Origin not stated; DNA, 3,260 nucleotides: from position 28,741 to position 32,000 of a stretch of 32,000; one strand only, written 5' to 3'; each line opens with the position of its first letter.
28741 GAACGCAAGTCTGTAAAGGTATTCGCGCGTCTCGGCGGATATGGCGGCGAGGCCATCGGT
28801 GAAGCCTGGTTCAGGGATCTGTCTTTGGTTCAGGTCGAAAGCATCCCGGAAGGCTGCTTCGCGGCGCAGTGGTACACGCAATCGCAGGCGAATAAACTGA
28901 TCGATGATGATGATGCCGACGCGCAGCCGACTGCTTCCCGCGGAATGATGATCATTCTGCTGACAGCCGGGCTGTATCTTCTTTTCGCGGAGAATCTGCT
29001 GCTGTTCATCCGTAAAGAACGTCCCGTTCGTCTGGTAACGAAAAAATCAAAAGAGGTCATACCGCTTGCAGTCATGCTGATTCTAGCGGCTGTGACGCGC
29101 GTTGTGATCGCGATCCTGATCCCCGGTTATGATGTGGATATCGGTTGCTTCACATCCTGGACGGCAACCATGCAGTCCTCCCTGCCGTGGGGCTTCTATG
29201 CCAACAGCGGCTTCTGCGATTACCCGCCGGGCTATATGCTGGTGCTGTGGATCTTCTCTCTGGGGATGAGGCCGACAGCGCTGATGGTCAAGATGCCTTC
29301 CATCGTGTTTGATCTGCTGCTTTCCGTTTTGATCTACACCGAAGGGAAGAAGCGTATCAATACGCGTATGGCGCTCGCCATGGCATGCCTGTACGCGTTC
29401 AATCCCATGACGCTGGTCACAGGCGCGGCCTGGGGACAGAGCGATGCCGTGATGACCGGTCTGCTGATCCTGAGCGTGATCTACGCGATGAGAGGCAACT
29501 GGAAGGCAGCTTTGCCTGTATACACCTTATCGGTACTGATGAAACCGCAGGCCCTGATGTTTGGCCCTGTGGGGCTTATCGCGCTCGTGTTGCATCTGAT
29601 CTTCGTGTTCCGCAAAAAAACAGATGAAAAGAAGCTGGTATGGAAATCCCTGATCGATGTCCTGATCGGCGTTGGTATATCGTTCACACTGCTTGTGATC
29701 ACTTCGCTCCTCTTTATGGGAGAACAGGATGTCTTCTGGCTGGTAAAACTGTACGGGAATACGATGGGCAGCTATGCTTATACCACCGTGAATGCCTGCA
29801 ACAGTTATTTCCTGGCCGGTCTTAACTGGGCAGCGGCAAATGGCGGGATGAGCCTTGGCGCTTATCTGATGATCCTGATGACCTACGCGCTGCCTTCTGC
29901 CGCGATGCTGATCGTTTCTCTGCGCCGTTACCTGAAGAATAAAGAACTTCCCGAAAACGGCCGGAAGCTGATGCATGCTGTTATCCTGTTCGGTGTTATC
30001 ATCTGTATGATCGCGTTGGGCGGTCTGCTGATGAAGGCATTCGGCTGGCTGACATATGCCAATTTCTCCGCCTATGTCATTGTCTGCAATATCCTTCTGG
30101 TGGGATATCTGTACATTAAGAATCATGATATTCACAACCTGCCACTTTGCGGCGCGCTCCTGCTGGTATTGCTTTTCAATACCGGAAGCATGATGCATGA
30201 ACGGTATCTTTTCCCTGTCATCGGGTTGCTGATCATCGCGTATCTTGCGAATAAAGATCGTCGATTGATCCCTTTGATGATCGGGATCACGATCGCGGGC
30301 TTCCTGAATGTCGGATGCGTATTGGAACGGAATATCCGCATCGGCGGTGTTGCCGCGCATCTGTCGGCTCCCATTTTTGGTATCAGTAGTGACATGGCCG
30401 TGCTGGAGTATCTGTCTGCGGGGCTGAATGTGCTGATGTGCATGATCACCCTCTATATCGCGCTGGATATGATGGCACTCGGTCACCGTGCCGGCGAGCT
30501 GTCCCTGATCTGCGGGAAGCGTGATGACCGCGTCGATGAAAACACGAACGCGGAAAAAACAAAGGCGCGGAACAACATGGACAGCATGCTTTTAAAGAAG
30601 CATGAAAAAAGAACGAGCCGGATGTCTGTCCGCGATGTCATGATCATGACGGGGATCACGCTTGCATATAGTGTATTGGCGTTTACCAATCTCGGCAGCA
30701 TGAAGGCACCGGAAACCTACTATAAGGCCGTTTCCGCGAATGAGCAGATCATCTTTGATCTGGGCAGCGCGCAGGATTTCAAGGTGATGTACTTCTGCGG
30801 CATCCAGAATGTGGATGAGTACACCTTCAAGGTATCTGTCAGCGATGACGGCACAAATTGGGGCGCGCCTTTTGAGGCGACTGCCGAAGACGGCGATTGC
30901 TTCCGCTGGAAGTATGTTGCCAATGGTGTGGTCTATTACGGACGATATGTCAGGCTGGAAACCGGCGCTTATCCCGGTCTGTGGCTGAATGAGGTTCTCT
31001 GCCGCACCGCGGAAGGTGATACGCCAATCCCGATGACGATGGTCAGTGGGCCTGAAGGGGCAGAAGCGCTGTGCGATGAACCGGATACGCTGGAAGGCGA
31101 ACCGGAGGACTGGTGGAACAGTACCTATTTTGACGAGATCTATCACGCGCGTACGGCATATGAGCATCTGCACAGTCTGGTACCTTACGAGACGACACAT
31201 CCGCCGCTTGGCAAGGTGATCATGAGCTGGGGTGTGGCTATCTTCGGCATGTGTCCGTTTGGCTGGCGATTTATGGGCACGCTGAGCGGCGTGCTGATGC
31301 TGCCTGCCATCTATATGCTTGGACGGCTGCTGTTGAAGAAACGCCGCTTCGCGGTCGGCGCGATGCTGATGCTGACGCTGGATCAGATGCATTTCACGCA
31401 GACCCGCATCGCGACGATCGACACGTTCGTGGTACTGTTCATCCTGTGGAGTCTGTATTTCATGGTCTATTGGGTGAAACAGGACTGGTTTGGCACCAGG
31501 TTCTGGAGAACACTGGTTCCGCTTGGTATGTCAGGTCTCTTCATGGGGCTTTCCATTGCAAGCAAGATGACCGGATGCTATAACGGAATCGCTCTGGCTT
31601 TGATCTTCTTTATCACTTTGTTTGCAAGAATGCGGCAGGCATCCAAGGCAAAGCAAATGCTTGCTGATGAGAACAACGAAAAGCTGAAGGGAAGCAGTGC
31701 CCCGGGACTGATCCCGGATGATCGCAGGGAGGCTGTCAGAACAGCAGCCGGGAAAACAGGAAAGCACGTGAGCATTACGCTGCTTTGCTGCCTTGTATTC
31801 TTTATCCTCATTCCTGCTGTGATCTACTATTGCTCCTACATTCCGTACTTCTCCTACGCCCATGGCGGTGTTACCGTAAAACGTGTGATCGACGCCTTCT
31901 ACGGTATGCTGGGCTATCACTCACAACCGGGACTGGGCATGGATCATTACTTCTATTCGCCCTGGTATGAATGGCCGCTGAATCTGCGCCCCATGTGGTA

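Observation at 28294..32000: Hidden ORF of at least 1,235 codons: two GT-C glycosyltransferase modules plus two carbohydrate-binding-type modules in one lipoprotein-like polypeptide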

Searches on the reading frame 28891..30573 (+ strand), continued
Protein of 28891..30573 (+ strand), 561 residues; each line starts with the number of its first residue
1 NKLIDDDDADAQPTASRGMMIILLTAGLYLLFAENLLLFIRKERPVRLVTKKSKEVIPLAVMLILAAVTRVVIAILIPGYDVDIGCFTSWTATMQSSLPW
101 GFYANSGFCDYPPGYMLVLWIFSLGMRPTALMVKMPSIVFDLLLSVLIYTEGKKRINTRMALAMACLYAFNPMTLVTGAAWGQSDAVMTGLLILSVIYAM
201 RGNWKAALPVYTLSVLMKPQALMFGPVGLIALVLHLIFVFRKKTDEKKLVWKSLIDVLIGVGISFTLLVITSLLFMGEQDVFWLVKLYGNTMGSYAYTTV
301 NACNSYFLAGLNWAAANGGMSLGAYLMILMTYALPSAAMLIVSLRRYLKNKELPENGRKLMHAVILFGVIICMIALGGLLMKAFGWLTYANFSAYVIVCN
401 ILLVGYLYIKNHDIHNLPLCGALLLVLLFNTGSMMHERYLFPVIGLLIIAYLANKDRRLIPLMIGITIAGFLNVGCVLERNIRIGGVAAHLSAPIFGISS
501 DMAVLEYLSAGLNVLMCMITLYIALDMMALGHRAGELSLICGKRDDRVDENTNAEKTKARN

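Call 90: search_protein_families(library=ncbifam, proteins=[L088:13875-14867:+, L088:14857-15261:+, L092:10794-11273:+, L088:8016-10004:+], max_evalue=0.001)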
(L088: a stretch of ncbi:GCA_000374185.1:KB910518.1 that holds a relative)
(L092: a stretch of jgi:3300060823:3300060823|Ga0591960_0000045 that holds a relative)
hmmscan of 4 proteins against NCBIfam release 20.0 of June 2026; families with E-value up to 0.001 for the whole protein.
L088:13875-14867:+ (330 aa): 21 families
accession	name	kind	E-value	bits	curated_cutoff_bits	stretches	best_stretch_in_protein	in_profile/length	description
NF047588.1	GlcsyltransPgfSStrep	equivalog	5.6e-91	305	500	1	5-306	3-305/308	glycosyltransferase PgfS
NF007986.1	PRK10714.1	equivalog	8.2e-54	182.7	529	1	4-305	7-310/316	undecaprenyl-phosphate 4-deoxy-4-formamido-L-arabinose transferase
TIGR03937.1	PgaC_IcaA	equivalog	9.5e-17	61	422.3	1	6-104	48-143/407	poly-beta-1,6-N-acetyl-D-glucosamine synthase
NF007482.0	PRK10073.1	equivalog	6.4e-13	48.4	423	1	3-101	6-100/334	glycosyltransferase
NF041875.1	EPS_EpsD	equivalog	3.3e-12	46.5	370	1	6-147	2-144/325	exopolysaccharide biosynthesis glycosyltransferase EpsD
TIGR04283.1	glyco_like_mftF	equivalog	1.3e-11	44.6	182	1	6-130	2-116/221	TIGR04283 family arsenosugar biosynthesis glycosyltransferase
NF047683.1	TeichurnBiosyTuaG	equivalog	2.6e-11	43.6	400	1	4-104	7-104/252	teichuronic acid biosynthesis protein TuaG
NF058614.1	PPMAGASynPpgS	equivalog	1.6e-09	37.5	370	1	7-126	4-117/226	polyprenyl-phospho-N-acetylgalactosaminyl synthase PpgS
NF050050.1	ProtGlycPglI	equivalog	2.3e-09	37.1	500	1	4-125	3-122/306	GalNAc(5)-diNAcBac-PP-undecaprenol beta-1,3-glucosyltransferase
NF041391.1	DPhHxTase_Halo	equivalog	4.3e-09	35.7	375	1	12-166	4-150/213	dolichyl-phosphate hexose transferase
NF010496.0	PRK13915.1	equivalog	6.5e-09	35.3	262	1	3-120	31-151/307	glucosyl-3-phosphoglycerate synthase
TIGR04242.1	nodulat_NodC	equivalog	2.4e-07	30.1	550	1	6-112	51-157/395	chitooligosaccharide synthase NodC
NF041394.1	GtaseAglG_Halo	equivalog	3.7e-07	29.7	440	1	5-114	3-110/304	glucosyl-dolichyl phosphate glucuronosyltransferase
NF045692.1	OglycostaseCruG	equivalog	9.8e-06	24.7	600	1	4-148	42-194/386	2'-O-glycosyltransferase CruG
TIGR03965.1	mycofact_glyco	equivalog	1.3e-05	24.3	280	1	6-111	77-179/467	mycofactocin biosynthesis glycosyltransferase MftF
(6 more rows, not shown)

L088:14857-15261:+ (134 aa): 0 families

L092:10794-11273:+ (159 aa): 0 families

L088:8016-10004:+ (662 aa): 0 families

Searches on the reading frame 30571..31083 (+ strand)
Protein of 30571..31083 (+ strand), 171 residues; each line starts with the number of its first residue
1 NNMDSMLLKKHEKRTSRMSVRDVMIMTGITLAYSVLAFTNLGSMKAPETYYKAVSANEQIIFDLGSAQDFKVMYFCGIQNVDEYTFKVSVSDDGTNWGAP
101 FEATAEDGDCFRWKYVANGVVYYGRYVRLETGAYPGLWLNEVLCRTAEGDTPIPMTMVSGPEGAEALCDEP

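Call 7: search_protein_families(library=pfam, proteins=[window:30571-31083:+], max_evalue=10)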
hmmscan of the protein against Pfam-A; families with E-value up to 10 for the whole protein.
seq(171 aa): 2 families
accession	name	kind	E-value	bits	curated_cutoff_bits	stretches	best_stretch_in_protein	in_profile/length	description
PF00754.31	F5_F8_type_C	-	0.00037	21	28.2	1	49-131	24-112/127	F5/8 type C domain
PF22633.2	F5_F8_type_C_2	-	0.011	16.8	27.8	1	55-129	17-91/91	NedA-like, galactose-binding domain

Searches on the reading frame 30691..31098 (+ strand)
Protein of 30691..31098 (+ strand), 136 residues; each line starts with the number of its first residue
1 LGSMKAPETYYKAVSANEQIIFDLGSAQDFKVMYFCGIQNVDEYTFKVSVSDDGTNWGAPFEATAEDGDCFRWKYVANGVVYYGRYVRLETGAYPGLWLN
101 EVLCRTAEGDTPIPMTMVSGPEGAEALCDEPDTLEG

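Call 22: search_solved_structures(query=A3, max_evalue=10, show_alignments=1)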
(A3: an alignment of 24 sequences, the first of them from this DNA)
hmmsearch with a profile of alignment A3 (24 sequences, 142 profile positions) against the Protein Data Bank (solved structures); distinct sequences matched with E-value up to 10: 28.
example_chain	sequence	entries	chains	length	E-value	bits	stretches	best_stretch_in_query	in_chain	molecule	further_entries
5zu6_A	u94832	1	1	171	0.00011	25.5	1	8-93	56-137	CBM32 domain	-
4a42_A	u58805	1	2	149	0.00011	25.4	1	8-106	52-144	ALPHA-N-ACETYLGLUCOSAMINIDASE FAMILY PROTEIN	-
7w12_A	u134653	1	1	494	0.00039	23.6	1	8-93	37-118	Alginate lyase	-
5zu5_A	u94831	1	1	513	0.00041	23.6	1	8-93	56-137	alginate lyase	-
8c5g_A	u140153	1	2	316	0.00078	22.7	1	17-98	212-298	Neuropilin-1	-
9eou_A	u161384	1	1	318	0.00079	22.7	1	17-98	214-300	Neuropilin-1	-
9s56_A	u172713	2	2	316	0.00079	22.7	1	17-98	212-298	Neuropilin-1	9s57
2qqi_A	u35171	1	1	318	0.0008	22.6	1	17-98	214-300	Neuropilin-1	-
2orx_A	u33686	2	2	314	0.001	22.3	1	17-98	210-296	Neuropilin-1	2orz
2qqm_A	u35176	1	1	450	0.0014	21.8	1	17-98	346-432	Neuropilin-1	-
4gz9_A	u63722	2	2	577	0.0026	21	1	17-98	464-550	Neuropilin-1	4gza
7m0r_E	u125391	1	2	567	0.0027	20.9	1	17-98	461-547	Neuropilin-1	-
10ri_E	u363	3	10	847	0.0062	19.8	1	17-98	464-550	Neuropilin-1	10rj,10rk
2l9l_A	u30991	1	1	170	0.0094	19.2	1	12-96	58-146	Lactadherin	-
3bn6_A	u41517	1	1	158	0.014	18.6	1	11-97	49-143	Lactadherin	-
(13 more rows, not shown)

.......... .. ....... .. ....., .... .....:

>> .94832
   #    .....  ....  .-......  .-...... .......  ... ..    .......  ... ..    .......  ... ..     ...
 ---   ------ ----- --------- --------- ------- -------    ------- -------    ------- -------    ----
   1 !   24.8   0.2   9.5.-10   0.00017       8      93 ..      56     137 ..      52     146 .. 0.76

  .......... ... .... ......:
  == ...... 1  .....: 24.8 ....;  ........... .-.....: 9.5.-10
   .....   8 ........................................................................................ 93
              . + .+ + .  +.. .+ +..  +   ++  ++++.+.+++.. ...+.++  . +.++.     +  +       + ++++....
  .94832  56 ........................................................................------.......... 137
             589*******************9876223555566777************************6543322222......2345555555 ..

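Call 24: search_protein_families(library=pfam, alignment_id=A3, max_evalue=0.01)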
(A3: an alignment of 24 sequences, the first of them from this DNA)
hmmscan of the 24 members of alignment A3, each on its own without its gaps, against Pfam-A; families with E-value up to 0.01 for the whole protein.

A. member 1, seq(136 aa): 2 families
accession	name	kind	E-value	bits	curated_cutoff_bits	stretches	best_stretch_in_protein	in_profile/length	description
PF00754.31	F5_F8_type_C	-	0.00024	21.6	28.2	1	9-91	24-112/127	F5/8 type C domain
PF22633.2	F5_F8_type_C_2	-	0.0071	17.4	27.8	1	15-89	17-91/91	NedA-like, galactose-binding domain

B. families by the number of members that match (of 24 scanned): 3 families
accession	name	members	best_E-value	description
PF00754.31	F5_F8_type_C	23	2.1e-09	F5/8 type C domain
PF22633.2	F5_F8_type_C_2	9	4e-05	NedA-like, galactose-binding domain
PF13163.11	DUF3999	1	0.0037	Protein of unknown function (DUF3999)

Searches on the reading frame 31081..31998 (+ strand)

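Call 7: search_protein_families(library=pfam, proteins=[window:31081-31998:+], max_evalue=10)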
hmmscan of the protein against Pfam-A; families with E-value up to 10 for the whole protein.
seq(306 aa): 4 families
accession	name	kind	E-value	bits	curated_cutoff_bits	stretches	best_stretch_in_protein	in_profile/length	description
PF13231.12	PMT_2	-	3.4e-13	50.5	26.1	1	40-180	2-133/160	Dolichyl-phosphate-mannose-protein mannosyltransferase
PF02366.24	PMT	-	2.9e-11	43.8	22.7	1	60-250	83-234/245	Dolichyl-phosphate-mannose-protein mannosyltransferase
PF06024.17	Orf78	-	0.11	13.2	29.4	1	211-250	54-84/101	Orf78 (ac78)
PF04942.19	CC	-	0.18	12.4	20.6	1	49-61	10-22/34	CC domain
